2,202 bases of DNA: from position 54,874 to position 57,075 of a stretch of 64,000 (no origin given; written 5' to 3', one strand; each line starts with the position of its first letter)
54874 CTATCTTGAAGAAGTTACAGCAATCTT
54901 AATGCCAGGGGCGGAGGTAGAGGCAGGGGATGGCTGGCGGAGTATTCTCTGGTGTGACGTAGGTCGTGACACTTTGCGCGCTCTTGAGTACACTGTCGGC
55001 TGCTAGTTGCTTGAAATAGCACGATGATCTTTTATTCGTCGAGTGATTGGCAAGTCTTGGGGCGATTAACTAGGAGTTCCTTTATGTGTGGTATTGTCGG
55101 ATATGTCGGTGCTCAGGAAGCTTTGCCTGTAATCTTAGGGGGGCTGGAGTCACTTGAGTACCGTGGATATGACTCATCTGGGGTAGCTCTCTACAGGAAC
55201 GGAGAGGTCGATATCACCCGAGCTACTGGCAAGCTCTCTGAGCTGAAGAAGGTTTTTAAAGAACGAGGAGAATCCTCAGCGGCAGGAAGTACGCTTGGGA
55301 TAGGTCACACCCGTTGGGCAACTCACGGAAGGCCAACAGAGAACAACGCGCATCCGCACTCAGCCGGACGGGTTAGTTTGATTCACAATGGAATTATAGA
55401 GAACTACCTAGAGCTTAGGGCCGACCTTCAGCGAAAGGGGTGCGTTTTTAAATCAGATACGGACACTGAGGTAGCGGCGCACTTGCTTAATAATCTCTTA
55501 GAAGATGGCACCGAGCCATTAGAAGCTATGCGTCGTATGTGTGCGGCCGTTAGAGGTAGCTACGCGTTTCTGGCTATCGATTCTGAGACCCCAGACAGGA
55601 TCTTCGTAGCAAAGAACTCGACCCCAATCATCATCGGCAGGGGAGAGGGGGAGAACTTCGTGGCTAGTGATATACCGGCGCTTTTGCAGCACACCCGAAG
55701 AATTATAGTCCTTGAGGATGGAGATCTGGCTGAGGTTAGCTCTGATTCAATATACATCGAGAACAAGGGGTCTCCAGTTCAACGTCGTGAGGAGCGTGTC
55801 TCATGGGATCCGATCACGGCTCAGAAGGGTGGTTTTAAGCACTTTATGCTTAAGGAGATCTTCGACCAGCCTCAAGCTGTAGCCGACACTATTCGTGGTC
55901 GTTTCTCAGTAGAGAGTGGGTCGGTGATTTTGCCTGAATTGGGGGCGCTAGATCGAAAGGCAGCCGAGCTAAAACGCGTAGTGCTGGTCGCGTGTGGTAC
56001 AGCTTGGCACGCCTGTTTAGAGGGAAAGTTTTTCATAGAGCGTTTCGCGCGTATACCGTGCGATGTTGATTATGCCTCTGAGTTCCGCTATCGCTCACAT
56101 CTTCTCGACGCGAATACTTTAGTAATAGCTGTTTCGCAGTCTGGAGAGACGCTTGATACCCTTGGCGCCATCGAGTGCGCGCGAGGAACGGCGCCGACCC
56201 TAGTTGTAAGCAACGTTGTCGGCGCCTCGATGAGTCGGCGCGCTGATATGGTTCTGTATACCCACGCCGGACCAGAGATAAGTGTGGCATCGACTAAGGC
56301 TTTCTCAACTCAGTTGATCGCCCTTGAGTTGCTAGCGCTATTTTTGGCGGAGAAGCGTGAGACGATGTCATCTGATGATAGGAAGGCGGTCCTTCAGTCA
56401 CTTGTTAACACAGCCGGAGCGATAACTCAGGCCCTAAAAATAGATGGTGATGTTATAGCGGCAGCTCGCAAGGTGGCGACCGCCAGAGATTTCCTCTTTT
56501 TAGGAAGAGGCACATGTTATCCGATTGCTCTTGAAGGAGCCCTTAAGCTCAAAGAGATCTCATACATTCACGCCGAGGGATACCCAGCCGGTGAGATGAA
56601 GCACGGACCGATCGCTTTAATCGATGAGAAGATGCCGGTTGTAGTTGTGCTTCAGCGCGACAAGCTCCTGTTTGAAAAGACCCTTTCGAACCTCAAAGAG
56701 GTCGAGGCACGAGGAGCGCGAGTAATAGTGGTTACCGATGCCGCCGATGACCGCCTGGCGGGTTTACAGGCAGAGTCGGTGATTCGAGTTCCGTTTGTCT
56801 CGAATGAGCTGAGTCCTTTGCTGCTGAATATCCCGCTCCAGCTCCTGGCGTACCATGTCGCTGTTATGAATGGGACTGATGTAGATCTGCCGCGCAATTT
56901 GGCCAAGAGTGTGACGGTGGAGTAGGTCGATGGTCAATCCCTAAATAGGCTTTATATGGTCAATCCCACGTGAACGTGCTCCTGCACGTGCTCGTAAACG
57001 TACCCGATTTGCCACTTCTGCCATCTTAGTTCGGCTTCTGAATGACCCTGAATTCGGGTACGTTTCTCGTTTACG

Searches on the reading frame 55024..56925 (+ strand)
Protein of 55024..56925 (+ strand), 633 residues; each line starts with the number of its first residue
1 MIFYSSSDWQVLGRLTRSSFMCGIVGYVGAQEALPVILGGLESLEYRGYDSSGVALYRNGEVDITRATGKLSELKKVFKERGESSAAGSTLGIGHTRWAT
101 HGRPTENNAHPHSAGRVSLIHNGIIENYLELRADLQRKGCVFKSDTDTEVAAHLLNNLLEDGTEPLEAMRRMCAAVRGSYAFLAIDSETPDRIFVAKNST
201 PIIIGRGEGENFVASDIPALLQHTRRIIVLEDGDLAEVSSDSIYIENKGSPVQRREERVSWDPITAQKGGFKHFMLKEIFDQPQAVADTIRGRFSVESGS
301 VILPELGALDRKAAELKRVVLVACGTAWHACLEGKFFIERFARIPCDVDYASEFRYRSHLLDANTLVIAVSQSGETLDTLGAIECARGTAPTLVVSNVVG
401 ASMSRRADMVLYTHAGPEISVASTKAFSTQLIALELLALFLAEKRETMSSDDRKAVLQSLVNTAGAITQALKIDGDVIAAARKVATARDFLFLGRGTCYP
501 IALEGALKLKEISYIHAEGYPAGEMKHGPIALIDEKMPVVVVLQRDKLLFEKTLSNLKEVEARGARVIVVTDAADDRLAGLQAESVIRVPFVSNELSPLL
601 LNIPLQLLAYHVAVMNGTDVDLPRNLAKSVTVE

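Call 69: search_protein_families(library=ncbifam, proteins=[window:55024-56925:+], max_evalue=1e-10)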
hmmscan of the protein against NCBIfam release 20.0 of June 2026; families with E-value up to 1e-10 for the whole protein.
window:55024-56925:+ (633 aa): 6 families
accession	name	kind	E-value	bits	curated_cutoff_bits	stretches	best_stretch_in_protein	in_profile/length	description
NF001484.0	PRK00331.1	subfamily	6.6e-240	797.6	381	1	21-633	1-601/601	isomerizing glutamine--fructose-6-phosphate transaminase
TIGR01135.1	glmS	equivalog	4.7e-232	771.8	418.05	1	22-633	1-607/607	glutamine--fructose-6-phosphate transaminase (isomerizing)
NF046059.1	NagB_SO3506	equivalog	1.3e-31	110.2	430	1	300-583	23-295/330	glucosamine-6-phosphate deaminase NagB-II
NF041128.1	glucosaP_deam_GlmD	equivalog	4.3e-29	101.8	580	1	353-630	67-321/323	glucosamine-6-phosphate deaminase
TIGR01134.1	purF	equivalog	9.5e-27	94.4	350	1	22-227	1-206/432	amidophosphoribosyltransferase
TIGR01536.1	asn_synth_AEB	equivalog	4.9e-14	52.2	267.1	1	22-224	1-170/517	asparagine synthase (glutamine-hydrolyzing)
